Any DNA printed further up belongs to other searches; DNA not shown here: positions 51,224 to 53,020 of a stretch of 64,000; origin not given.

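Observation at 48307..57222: Array of five tandem, tightly coupled B12-binding-type radical SAM paralogs plus a coupled polytopic membrane protein, with no recognisable substrate gene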

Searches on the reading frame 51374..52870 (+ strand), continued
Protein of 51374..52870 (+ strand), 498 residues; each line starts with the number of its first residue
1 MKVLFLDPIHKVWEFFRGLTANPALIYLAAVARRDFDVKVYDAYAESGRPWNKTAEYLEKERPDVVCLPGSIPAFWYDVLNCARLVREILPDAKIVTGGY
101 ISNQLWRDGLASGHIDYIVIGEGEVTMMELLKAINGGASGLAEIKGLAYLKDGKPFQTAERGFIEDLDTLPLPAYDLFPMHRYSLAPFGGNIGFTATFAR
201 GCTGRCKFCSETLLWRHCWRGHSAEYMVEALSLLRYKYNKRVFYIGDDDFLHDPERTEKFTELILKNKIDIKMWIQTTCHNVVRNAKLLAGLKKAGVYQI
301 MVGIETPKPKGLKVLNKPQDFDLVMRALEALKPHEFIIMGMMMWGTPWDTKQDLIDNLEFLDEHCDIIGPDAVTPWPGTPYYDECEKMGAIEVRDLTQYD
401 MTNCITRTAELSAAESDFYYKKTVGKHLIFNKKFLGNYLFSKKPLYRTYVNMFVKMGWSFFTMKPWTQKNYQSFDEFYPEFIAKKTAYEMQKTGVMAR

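Call 94: search_protein_families(library=padloc, proteins=[window:51374-52870:+], max_evalue=0.001)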
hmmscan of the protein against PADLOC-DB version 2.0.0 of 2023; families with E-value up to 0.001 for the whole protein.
window:51374-52870:+ (498 aa): 1 family
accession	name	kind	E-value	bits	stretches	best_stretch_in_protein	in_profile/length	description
PDLC04689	PDC-M51A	-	3.5e-06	24.1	1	199-364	190-352/420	-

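Call 98: find_encoding_contigs(protein=P0012, flank=10000, max_places=1)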
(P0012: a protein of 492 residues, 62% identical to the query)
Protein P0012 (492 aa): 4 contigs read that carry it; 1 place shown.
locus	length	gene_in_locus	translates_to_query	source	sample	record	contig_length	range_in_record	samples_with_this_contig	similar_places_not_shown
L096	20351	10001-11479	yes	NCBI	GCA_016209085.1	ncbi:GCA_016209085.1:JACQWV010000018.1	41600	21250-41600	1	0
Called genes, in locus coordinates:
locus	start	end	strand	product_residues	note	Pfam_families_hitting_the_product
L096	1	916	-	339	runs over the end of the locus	PF04055:Radical_SAM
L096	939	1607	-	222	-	PF01797:Y1_Tnp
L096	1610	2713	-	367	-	PF04055:Radical_SAM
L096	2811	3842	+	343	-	PF04055:Radical_SAM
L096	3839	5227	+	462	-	PF02310:B12-binding, PF04055:Radical_SAM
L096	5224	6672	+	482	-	PF02310:B12-binding, PF04055:Radical_SAM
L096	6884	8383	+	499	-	PF02310:B12-binding, PF04055:Radical_SAM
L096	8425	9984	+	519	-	PF02310:B12-binding, PF04055:Radical_SAM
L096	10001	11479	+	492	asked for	PF02310:B12-binding, PF04055:Radical_SAM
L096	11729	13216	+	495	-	PF04055:Radical_SAM, PF13353:Fer4_12 (weak)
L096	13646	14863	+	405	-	PF13173:AAA_14, PF13635:DUF4143, PF04313:HSDR_N (weak), PF13635:DUF4143 (weak)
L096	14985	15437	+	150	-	-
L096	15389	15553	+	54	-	-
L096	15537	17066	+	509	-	PF00890:FAD_binding_2 (faint), PF01266:DAO (faint), PF03486:HI0933_like (faint), PF12831:FAD_oxidored (faint), PF13450:NAD_binding_8, PF01593:Amino_oxidase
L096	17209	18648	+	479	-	PF02310:B12-binding, PF04055:Radical_SAM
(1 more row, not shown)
